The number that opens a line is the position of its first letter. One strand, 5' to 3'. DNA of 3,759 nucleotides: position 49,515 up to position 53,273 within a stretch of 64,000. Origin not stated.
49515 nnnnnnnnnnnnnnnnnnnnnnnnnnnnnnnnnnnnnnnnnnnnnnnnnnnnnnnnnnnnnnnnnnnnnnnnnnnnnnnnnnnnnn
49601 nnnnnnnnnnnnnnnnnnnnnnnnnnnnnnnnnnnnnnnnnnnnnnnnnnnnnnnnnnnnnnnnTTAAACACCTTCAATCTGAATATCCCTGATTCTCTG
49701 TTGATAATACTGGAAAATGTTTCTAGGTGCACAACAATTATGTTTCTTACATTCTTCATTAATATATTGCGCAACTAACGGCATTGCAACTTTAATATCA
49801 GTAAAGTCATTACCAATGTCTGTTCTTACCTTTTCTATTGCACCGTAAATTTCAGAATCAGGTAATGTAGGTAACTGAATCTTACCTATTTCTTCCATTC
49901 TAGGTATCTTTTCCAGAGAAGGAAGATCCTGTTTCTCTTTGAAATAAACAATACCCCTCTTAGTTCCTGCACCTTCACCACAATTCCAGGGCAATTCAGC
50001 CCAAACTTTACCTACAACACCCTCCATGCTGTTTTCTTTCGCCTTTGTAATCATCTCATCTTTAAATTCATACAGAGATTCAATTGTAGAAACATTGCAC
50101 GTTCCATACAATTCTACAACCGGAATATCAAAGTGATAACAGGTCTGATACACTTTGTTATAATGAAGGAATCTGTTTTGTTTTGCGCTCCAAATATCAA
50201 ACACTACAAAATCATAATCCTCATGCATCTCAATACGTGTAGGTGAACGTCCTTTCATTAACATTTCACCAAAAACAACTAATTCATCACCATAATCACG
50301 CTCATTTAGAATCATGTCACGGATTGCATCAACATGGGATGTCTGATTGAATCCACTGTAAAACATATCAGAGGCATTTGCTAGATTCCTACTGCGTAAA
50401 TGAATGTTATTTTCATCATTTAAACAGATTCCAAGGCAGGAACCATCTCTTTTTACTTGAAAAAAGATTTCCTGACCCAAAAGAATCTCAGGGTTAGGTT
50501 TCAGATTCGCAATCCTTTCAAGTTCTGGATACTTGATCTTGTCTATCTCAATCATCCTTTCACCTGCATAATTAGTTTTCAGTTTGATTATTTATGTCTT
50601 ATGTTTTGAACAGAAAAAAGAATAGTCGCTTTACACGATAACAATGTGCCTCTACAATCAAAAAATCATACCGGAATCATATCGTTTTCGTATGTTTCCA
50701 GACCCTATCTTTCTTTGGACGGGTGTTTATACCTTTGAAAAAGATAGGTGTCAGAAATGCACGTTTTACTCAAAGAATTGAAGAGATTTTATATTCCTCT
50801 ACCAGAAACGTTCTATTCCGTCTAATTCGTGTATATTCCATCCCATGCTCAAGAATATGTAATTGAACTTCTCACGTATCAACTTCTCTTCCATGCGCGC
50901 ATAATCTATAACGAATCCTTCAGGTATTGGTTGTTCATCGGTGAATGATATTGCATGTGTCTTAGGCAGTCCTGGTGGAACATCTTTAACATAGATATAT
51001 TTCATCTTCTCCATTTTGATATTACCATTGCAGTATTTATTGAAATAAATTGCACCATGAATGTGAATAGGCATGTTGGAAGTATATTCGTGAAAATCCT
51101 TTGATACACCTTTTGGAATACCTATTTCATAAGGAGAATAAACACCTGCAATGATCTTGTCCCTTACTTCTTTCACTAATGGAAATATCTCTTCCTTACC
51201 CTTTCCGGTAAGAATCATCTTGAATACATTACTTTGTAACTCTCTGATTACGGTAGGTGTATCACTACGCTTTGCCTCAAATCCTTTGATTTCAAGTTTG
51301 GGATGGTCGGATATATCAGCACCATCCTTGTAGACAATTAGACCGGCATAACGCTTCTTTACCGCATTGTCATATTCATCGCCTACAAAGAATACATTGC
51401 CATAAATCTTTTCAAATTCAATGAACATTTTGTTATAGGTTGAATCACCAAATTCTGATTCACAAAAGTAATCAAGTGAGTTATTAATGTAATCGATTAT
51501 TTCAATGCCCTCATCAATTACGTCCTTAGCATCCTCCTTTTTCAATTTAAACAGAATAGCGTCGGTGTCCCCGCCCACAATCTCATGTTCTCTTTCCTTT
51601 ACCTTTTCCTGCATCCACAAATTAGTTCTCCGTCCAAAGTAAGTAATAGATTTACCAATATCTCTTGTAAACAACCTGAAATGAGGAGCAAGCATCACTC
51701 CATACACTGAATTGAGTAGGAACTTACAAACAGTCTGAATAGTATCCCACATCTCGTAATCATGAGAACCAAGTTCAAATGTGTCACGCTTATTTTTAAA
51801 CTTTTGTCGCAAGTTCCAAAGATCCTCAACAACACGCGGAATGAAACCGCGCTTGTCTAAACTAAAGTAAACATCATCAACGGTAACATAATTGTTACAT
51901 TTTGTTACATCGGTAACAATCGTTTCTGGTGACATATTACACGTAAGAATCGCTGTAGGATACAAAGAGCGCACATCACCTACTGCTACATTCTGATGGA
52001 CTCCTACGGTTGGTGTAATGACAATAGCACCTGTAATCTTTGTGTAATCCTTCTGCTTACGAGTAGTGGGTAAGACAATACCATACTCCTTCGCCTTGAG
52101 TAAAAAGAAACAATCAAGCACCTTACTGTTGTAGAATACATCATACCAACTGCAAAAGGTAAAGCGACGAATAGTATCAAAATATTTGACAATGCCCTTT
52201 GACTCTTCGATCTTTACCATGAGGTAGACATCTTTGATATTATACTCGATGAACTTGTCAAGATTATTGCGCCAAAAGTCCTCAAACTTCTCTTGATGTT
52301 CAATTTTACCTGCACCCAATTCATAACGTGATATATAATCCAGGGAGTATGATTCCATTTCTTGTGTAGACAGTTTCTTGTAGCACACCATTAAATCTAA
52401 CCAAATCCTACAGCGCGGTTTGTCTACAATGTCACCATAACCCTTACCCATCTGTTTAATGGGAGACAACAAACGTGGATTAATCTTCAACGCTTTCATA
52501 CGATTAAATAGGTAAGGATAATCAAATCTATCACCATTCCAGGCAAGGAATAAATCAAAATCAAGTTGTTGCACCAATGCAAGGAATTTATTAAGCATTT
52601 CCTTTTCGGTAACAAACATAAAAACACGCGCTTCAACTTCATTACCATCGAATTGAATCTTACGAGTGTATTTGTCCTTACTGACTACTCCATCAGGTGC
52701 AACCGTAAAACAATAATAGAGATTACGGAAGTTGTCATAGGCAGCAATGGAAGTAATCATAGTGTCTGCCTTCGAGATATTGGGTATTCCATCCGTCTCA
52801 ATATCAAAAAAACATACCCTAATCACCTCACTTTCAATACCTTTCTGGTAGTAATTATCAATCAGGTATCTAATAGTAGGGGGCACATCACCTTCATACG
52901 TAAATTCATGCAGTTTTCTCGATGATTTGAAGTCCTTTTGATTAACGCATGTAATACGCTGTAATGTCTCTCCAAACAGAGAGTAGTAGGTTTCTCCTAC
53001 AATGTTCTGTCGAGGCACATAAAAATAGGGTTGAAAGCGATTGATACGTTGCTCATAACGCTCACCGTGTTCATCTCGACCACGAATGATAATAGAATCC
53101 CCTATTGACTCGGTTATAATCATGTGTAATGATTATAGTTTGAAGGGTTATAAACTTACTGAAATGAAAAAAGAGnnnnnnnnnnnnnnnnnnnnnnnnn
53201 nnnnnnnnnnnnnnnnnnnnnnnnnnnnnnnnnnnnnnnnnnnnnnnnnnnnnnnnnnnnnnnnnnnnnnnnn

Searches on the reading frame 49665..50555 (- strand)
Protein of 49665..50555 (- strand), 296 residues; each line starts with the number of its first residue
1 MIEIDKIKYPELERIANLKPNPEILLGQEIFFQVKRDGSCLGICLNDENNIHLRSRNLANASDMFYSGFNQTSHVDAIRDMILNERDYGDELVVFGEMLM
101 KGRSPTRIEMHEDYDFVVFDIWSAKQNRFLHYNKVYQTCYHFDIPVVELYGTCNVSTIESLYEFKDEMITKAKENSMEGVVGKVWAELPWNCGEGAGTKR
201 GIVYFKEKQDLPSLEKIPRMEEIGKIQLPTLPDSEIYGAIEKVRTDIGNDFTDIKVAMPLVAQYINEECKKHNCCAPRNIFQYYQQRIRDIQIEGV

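Call 13: search_protein_families(library=pfam, proteins=[window:49665-50555:-], max_evalue=0.01)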
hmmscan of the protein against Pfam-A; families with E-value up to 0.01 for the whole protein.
window:49665-50555:- (296 aa): 1 family
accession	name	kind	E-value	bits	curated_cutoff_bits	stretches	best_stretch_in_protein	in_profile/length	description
PF09414.15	RNA_ligase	-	4.6e-15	56.6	27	1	29-187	2-160/171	RNA ligase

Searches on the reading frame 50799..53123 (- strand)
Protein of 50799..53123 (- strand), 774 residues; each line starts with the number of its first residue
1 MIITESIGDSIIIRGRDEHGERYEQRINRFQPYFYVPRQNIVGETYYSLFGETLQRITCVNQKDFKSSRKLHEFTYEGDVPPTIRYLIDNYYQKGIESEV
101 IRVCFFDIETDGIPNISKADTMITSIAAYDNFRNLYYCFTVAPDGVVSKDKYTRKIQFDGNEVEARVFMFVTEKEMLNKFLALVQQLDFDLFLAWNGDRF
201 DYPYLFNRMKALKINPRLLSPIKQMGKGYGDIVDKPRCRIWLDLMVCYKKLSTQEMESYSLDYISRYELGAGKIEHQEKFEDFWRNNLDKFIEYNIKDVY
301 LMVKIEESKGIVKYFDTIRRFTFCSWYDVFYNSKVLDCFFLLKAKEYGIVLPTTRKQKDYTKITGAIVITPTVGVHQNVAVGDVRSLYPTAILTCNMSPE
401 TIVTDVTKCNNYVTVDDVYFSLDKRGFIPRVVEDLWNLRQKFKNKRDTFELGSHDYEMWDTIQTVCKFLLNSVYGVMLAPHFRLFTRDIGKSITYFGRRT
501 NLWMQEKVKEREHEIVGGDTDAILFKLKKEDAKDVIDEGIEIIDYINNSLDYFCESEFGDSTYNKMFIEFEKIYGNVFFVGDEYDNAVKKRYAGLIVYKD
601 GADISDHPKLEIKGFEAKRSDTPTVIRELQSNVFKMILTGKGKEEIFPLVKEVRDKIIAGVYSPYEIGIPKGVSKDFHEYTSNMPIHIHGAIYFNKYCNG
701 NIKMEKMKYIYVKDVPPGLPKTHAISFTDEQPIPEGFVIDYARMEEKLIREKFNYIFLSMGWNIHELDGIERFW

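Call 11: search_dna_similar(query=window:50799-53123:-, collection=phages, mode=protein, max_rows=15)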
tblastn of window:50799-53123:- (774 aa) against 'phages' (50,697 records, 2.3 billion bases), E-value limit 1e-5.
Records with a match: 2668; places in all: 2688; records where one place covers at least 80% of the query: 1222.
Best place of each record, by identity: <60% 2668.
By first word of the organism name: Escherichia 675; Synechococcus 377; Klebsiella 332; Salmonella 201; Vibrio 135; Aeromonas 92; Shigella 89; Acinetobacter 70; Cyanophage 61; Enterobacter 59; and 67 more.
By host as written in the record: - 468; Escherichia coli 281; Klebsiella pneumoniae 115; Synechococcus 107; Synechococcus sp. 38; Escherichia coli O157:H7 38; Aeromonas salmonicida 38; Salmonella enterica 30; and 584 more.
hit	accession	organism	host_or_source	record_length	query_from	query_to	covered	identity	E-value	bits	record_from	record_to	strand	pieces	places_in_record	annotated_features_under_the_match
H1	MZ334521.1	Halorubrum tailed virus 25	Halorubrum sp.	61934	15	764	97%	27.9%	8e-69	253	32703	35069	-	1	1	DNA polymerase elongation subunit family B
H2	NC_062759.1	Halorubrum tailed virus 25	Halorubrum sp.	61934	15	764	97%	27.9%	8e-69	253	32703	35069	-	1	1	DNA polymerase elongation subunit family B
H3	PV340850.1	Synechococcus phage Sf-CH1b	Synechococcus sp. WH8102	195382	18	774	98%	27.5%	3e-57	218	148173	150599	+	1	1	DNA polymerase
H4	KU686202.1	Synechococcus phage S-CAM4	Synechococcus sp.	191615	18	766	97%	27.8%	3e-57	219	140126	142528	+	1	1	DNA polymerase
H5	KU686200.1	Synechococcus phage S-CAM4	Synechococcus sp.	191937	18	766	97%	27.8%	3e-57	219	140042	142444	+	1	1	DNA polymerase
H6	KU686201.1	Synechococcus phage S-CAM4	Synechococcus sp.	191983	18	766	97%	27.8%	3e-57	219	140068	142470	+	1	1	DNA polymerase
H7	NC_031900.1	Synechococcus phage S-CAM4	Synechococcus sp.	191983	18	766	97%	27.8%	3e-57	219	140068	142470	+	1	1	DNA polymerase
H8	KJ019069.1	Synechococcus phage ACG-2014j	-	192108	18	766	97%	27.8%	3e-57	219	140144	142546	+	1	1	DNA polymerase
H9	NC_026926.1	Synechococcus phage ACG-2014j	-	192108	18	766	97%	27.8%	3e-57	219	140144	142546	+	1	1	DNA polymerase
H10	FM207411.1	Synechococcus phage S-RSM4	-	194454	18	766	97%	27.6%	2e-56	216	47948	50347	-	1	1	g43: DNA Polymerase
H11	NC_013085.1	Synechococcus phage S-RSM4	-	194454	18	766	97%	27.6%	2e-56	216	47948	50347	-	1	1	g43: DNA polymerase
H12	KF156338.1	Synechococcus phage ACG-2014h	Synechococcus sp. WH7803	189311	18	774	98%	27.1%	2e-55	213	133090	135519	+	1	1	DNA polymerase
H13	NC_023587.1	Synechococcus phage ACG-2014h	Synechococcus sp. WH7803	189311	18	774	98%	27.1%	2e-55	213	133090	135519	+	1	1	DNA polymerase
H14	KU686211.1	Synechococcus phage S-WAM2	Synechococcus sp.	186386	18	766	97%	27.4%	1e-55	213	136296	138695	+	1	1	DNA polymerase | hypothetical protein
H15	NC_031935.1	Synechococcus phage S-WAM2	Synechococcus sp.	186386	18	766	97%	27.4%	1e-55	213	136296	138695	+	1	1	DNA polymerase | hypothetical protein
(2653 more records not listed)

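Call 21: find_related_loci(query=window:50799-53123:-, collection=viral_contigs, flank=6000)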
Query window:50799-53123:- (774 aa) in viral_contigs; peptide patterns used: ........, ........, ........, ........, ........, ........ (x = any residue, [..] = any of these).
16 stretches matched a pattern; 12 encode a relative of the query (tblastn E <= 1e-3); 12 distinct loci.
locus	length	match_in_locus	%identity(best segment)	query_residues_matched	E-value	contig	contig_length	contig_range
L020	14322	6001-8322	98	1-774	0e+0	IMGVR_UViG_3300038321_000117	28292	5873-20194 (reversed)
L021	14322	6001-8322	90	1-774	0e+0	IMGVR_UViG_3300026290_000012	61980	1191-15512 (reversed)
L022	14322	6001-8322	89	1-774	0e+0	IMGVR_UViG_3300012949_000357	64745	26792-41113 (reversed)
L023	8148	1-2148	92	59-774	0e+0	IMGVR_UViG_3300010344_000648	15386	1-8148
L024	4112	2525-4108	92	1-528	0e+0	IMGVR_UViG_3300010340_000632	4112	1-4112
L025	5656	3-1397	91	310-774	0e+0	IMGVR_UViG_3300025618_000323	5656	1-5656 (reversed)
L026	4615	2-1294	93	344-774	0e+0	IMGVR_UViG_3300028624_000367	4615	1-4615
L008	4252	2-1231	88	365-774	0e+0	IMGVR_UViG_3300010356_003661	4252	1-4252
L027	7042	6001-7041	98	1-347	0e+0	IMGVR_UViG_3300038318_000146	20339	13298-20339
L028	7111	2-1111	89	405-774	0e+0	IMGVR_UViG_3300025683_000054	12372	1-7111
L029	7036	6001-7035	93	1-345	0e+0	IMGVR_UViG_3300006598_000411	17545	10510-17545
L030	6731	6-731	90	533-774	2e-143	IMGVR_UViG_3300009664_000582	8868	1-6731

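Call 35: find_encoding_contigs(protein=window:50799-53123:-, flank=1000, max_places=6)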
Protein window:50799-53123:- (774 aa): 3 contigs read that carry it; 1 place shown.
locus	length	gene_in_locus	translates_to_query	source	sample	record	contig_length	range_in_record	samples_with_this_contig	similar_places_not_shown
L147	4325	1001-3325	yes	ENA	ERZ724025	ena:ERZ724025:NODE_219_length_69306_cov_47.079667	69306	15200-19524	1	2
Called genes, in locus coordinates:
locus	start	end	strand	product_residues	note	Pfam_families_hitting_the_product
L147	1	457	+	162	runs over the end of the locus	PF05869:Dam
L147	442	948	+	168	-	-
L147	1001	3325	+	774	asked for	PF03104:DNA_pol_B_exo1, PF00136:DNA_pol_B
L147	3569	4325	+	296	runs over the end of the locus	PF09414:RNA_ligase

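Call 46: find_homologous_proteins(query=window:50799-53123:-, max_evalue=1e-30)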
Query window:50799-53123:- (774 aa): 401 proteins with E <= 1e-30 among 4981 candidates; the best 120 are listed.
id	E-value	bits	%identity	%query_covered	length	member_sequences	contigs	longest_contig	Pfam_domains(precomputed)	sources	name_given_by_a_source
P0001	0.0e+0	1801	100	100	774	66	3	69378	PF00136.27,PF03104.26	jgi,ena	jgi:DNA polymerase I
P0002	0.0e+0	1660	95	67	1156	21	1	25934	PF05204.20,PF00136.27,PF14528.12,PF03104.26,PF14890.12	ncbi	-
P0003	0.0e+0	1640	90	100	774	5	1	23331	PF00136.27,PF13482.13,PF03104.26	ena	-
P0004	0.0e+0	1021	58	100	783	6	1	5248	PF00136.27,PF03104.26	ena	-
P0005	7.3e-294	995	57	100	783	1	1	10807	PF00136.27,PF03104.26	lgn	-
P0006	2.4e-258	878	53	100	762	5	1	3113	PF00136.27,PF03104.26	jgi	-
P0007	4.0e-257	874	54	99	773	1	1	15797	PF00136.27,PF03104.26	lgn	-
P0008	1.1e-255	869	52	99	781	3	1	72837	PF00136.27,PF03104.26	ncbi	-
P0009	8.6e-241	820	54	67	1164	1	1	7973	PF00136.27,PF14528.12,PF03104.26,PF14890.12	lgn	-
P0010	2.0e-239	815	50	99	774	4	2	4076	PF00136.27,PF03104.26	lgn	-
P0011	8.6e-237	807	50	99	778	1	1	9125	PF00136.27,PF03104.26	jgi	jgi:DNA polymerase I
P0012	2.0e-236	805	50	98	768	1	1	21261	PF00136.27,PF13482.13,PF03104.26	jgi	jgi:DNA polymerase I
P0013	2.1e-234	799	49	99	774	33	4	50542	PF00136.27,PF13482.13,PF03104.26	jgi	-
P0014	2.4e-234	798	50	99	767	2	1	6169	PF00136.27,PF03104.26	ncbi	-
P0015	1.6e-233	796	49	99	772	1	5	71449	PF00136.27,PF03104.26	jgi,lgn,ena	-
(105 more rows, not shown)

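Call 47: find_encoding_contigs(protein=P0008, flank=10000, max_places=2)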
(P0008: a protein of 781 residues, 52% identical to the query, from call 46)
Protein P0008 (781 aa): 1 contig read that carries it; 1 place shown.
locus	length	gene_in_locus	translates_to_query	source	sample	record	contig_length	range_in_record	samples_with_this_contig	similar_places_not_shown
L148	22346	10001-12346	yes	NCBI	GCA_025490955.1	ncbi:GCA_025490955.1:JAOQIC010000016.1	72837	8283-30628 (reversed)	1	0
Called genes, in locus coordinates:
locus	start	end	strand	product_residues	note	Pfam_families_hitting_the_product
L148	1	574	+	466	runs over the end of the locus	PF17289:Terminase_6C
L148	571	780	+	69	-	-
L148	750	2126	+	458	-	-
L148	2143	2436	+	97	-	-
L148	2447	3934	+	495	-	PF13148:DUF3987 (faint)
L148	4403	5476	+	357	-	-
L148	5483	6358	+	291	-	-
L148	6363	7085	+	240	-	-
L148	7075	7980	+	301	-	PF13177:DNA_pol3_delta2, PF00004:AAA, PF13173:AAA_14 (weak), PF08542:Rep_fac_C (weak)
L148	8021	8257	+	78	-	-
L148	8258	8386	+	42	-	-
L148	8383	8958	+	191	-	PF22769:DCD, PF22569:DCD_C (weak), PF00692:dUTPase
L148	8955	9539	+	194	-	-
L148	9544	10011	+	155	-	-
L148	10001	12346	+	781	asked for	PF03104:DNA_pol_B_exo1, PF00136:DNA_pol_B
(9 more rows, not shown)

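Call 48: find_encoding_contigs(protein=P0005, flank=10000, max_places=2)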
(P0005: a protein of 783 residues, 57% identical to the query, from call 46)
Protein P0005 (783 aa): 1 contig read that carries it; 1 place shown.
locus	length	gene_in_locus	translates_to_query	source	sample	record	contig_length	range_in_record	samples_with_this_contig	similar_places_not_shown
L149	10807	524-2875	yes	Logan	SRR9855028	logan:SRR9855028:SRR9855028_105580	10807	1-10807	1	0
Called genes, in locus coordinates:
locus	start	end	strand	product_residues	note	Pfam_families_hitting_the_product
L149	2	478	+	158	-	?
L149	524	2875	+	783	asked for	PF03104:DNA_pol_B_exo1, PF00136:DNA_pol_B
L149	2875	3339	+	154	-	-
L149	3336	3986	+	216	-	PF00303:Thymidylat_synt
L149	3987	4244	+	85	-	-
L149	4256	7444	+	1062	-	PF00317:Ribonuc_red_lgN, PF02867:Ribonuc_red_lgC, PF14890:Intein_splicing (weak), PF14528:LAGLIDADG_3 (faint), PF02867:Ribonuc_red_lgC, PF12637:TSCPD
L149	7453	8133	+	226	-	PF12705:PDDEXK_1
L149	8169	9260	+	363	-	-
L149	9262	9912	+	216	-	PF02732:ERCC4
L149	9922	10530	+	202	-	PF02223:Thymidylate_kin, PF13671:AAA_33 (faint)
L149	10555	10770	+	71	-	-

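Call 49: find_encoding_contigs(protein=P0015, flank=10000, max_places=2)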
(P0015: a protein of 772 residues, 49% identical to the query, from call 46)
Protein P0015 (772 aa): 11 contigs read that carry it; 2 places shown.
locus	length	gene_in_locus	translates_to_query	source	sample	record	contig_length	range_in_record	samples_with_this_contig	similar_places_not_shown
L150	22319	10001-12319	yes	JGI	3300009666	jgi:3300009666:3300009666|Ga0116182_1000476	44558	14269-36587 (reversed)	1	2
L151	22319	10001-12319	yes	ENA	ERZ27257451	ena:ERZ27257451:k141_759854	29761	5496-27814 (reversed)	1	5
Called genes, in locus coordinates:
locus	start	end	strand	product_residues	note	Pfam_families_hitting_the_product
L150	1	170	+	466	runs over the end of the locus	PF17289:Terminase_6C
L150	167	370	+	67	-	-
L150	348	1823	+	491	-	-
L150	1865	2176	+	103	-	-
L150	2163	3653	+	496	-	-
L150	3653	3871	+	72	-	-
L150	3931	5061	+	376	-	-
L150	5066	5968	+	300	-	-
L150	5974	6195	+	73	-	-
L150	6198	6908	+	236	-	-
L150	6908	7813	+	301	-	PF00004:AAA, PF13177:DNA_pol3_delta2, PF08542:Rep_fac_C (weak)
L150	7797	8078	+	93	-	-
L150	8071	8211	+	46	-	-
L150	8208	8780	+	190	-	PF06559:DCD_N (weak), PF22769:DCD, PF22569:DCD_C, PF00692:dUTPase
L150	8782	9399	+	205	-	-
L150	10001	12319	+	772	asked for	PF03104:DNA_pol_B_exo1, PF00136:DNA_pol_B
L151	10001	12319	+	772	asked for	PF03104:DNA_pol_B_exo1, PF00136:DNA_pol_B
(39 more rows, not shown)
